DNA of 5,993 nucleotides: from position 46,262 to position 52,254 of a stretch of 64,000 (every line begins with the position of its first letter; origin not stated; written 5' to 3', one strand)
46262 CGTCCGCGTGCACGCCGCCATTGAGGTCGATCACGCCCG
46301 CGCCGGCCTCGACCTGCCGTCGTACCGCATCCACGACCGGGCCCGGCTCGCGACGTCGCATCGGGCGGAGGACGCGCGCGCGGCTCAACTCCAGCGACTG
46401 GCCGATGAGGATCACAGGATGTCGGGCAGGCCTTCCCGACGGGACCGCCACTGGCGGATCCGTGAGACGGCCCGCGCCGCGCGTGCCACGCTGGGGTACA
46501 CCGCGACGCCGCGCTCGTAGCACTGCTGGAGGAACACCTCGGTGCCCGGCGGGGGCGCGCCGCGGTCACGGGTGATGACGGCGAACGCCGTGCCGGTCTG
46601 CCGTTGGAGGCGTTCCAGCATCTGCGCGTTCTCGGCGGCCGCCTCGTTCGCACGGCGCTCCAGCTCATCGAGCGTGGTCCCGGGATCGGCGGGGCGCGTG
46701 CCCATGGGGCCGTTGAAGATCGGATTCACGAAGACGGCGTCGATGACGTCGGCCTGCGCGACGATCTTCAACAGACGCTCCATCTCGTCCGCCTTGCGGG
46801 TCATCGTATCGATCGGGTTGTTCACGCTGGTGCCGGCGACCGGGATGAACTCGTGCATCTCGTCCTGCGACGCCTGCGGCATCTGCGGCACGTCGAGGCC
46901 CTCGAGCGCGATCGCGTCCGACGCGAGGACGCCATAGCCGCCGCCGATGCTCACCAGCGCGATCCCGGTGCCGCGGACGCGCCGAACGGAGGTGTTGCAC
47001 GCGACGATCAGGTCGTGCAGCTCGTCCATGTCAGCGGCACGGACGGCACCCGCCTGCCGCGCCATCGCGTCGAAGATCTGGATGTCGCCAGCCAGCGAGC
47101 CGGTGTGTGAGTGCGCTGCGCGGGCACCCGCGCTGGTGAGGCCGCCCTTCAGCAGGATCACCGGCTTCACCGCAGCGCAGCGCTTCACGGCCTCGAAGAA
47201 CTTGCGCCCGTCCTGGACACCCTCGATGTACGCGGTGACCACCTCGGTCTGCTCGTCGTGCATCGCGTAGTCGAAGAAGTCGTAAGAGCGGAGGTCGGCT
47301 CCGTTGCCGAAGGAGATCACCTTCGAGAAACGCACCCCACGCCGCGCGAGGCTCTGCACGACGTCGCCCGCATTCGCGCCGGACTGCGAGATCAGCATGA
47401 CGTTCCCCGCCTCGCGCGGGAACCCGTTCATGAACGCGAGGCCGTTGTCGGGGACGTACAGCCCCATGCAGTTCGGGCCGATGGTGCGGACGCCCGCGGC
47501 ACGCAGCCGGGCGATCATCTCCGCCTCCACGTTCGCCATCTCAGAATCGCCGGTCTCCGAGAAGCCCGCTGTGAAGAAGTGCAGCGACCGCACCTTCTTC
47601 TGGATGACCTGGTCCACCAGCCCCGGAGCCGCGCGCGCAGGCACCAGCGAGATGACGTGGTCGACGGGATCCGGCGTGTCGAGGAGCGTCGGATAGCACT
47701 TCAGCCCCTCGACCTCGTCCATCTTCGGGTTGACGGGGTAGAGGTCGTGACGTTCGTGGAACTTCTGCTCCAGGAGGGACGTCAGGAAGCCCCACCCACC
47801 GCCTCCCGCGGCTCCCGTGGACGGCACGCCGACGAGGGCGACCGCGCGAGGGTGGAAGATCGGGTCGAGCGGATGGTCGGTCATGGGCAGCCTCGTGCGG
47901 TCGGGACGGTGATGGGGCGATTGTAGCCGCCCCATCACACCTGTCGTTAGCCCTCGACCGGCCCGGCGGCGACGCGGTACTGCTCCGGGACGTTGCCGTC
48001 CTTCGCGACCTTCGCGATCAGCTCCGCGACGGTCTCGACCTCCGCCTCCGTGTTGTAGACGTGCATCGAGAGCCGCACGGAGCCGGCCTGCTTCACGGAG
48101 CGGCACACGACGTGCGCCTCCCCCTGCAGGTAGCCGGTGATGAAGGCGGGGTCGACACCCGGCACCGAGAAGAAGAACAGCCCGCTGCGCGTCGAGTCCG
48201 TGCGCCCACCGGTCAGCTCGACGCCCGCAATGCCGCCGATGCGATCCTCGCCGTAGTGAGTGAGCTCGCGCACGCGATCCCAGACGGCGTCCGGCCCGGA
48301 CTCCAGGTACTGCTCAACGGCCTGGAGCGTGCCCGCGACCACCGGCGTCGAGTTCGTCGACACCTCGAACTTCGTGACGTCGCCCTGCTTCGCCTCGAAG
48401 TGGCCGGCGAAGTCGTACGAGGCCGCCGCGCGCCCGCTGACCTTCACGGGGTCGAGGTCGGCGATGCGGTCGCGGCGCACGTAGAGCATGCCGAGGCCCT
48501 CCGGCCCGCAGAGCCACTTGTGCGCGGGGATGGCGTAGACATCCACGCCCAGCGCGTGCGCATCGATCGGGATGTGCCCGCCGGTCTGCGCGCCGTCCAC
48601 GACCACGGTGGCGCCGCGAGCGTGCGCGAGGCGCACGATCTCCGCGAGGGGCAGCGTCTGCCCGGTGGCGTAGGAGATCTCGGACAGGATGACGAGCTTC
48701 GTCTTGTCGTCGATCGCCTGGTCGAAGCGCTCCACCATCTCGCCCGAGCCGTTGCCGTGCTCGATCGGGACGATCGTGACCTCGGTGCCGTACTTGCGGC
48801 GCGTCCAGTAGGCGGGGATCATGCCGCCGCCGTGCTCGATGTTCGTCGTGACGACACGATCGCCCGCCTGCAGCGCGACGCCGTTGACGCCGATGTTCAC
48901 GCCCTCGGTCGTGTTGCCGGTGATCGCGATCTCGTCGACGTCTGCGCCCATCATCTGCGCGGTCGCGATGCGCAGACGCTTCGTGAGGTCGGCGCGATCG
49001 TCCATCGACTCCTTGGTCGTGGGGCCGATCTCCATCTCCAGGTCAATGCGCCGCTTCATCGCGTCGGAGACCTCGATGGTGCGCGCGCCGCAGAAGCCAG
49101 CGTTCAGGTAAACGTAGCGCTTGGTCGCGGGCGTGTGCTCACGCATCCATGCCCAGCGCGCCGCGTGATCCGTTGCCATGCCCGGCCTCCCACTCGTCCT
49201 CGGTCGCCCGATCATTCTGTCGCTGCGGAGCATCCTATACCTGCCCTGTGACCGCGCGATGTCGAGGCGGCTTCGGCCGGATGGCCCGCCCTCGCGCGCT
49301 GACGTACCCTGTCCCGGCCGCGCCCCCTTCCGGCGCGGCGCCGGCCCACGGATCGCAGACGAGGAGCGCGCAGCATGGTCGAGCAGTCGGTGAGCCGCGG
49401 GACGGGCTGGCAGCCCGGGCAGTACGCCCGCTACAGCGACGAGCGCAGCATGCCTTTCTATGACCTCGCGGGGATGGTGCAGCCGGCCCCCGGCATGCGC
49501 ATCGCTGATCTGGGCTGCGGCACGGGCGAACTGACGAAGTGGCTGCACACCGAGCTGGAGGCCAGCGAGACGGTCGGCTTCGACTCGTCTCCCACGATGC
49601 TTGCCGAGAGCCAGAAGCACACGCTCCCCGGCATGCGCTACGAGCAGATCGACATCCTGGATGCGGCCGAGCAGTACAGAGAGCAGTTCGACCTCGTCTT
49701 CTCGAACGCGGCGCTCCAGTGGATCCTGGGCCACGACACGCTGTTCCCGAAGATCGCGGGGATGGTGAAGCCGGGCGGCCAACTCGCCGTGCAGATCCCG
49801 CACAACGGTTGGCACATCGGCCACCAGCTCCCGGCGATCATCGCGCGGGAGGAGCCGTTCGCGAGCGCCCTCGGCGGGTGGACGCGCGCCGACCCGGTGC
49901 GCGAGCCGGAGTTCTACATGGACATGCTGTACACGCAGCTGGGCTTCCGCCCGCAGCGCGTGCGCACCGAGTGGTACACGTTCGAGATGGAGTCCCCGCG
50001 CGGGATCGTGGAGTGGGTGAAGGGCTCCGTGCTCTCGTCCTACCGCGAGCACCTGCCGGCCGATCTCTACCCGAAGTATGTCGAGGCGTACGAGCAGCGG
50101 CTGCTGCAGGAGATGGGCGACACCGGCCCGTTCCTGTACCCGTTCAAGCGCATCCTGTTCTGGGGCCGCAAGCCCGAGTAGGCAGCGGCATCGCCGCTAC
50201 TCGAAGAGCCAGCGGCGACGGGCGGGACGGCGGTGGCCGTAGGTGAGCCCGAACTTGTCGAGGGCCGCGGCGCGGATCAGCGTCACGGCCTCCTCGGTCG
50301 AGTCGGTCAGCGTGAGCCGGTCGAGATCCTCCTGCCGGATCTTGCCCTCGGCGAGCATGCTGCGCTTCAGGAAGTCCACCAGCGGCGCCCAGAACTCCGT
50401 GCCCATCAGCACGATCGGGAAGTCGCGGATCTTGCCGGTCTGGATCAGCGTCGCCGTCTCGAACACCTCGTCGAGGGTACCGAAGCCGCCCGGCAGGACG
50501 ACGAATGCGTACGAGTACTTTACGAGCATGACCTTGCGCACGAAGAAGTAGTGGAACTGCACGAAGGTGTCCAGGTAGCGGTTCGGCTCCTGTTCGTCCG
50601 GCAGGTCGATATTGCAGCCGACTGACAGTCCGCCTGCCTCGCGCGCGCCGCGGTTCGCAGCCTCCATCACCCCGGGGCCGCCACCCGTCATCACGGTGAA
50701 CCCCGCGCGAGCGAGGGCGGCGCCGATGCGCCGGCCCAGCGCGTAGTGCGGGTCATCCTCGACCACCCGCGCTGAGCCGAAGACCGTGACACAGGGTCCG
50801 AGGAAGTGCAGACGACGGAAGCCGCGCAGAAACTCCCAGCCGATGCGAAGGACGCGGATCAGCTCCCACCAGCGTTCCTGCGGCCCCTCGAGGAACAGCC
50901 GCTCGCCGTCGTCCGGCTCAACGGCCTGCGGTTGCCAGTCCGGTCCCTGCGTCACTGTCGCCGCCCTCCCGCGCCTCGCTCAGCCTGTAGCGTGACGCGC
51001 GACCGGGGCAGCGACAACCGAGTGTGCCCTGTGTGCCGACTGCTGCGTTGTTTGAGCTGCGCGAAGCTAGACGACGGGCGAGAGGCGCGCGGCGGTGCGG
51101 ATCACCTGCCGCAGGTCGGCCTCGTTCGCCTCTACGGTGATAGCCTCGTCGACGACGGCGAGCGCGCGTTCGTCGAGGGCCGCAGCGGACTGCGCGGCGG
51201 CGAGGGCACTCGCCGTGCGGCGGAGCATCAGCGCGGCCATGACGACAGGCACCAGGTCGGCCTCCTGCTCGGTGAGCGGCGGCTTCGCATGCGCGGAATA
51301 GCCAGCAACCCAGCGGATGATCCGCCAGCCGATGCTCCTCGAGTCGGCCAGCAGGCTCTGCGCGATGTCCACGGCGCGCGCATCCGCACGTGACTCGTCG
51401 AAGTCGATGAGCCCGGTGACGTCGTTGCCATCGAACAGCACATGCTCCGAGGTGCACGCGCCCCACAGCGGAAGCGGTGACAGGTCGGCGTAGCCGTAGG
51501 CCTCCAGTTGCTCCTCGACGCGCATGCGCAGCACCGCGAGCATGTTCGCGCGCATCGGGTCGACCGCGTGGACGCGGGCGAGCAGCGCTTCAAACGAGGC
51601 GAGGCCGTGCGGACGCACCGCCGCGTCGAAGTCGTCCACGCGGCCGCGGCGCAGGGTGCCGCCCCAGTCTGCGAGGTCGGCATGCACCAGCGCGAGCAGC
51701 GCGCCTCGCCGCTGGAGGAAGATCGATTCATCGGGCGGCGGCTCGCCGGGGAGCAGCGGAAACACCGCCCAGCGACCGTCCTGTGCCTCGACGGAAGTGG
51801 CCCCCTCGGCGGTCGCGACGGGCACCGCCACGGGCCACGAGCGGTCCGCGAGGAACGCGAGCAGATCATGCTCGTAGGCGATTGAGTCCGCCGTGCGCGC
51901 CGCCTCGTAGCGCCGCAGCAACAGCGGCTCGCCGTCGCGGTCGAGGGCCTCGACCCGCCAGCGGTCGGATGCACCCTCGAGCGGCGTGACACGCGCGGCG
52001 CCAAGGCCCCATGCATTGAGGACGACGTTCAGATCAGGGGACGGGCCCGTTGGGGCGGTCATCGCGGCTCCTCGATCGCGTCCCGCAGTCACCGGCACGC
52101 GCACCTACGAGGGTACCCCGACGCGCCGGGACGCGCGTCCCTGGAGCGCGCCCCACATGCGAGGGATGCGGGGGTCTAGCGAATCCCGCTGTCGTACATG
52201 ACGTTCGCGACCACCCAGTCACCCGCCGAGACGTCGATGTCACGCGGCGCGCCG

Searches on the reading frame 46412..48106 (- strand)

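Call 83: search_protein_families(library=pfam, proteins=[window:46412-48106:-], max_evalue=0.0001)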
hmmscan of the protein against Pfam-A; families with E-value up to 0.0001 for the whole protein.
window:46412-48106:- (564 aa): 3 families
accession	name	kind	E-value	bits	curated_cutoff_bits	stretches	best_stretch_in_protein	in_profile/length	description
PF13607.11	Succ_CoA_lig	-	8.1e-47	158.9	27.4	1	233-367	1-135/138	Succinyl-CoA ligase like flavodoxin domain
PF13380.12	CoA_binding_2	-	1e-17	65.1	22.8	1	109-217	24-114/116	CoA binding domain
PF02629.25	CoA_binding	-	8.2e-06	26.9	22.3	1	121-181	33-97/97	CoA binding domain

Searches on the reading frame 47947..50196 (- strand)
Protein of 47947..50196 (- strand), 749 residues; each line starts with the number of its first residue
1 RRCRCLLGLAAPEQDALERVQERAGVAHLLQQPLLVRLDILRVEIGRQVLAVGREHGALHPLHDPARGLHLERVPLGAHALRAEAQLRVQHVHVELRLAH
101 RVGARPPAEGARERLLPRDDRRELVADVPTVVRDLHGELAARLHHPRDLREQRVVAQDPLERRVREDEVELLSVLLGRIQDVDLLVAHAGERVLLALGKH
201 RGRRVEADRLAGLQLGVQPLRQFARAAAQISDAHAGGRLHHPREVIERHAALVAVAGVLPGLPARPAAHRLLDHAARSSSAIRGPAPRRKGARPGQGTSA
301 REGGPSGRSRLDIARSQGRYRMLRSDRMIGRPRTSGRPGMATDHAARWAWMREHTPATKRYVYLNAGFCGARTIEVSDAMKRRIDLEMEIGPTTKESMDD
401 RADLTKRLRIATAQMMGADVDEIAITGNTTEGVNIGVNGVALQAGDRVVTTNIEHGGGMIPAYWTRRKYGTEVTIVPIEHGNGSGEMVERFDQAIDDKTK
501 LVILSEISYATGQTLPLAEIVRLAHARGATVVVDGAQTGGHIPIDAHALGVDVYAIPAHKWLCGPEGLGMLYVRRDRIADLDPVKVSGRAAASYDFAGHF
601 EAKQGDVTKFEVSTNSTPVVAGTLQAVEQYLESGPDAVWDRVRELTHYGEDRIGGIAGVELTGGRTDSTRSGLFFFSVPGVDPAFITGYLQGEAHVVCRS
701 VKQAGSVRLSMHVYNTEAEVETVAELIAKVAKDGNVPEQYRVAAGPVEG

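Call 26: search_protein_families(library=pfam, proteins=[window:47947-50196:-], max_evalue=0.00001)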
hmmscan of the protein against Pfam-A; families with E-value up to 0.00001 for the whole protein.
window:47947-50196:- (749 aa): 2 families
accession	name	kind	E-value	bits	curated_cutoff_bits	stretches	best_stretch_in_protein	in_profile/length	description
PF00266.25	Aminotran_5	-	3.1e-55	188.1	21.5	1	404-722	44-370/371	Aminotransferase class-V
PF01053.26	Cys_Met_Meta_PP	-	6.3e-08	32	27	1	441-564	87-202/381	Cys/Met metabolism PLP-dependent enzyme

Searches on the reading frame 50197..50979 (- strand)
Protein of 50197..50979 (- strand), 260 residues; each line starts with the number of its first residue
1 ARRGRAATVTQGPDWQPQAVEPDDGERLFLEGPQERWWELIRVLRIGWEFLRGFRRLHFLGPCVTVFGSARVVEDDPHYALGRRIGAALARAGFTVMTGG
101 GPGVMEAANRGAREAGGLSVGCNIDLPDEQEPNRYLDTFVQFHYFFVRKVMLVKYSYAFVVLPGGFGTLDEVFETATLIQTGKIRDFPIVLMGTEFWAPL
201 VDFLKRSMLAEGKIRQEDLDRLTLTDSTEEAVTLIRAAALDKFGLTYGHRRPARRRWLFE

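Call 26: search_protein_families(library=pfam, proteins=[window:50197-50979:-], max_evalue=0.00001)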
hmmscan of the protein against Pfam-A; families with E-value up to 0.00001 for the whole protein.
window:50197-50979:- (260 aa): 2 families
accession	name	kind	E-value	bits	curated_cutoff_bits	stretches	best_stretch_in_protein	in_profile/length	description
PF03641.19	Lysine_decarbox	-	4.2e-33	114.8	27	1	105-233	1-129/131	Possible lysine decarboxylase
PF18306.6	LDcluster4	-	7.5e-20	71.5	26.3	1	64-173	4-111/151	SLOG cluster4 family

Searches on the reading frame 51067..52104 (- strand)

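Call 26: search_protein_families(library=pfam, proteins=[window:51067-52104:-], max_evalue=0.00001)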
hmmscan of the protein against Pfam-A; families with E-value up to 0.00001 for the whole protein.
window:51067-52104:- (345 aa): 1 family
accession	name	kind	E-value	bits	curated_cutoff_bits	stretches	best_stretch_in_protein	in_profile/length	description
PF01636.29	APH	-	3.6e-17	63.4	23.2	1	42-269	5-225/239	Phosphotransferase enzyme family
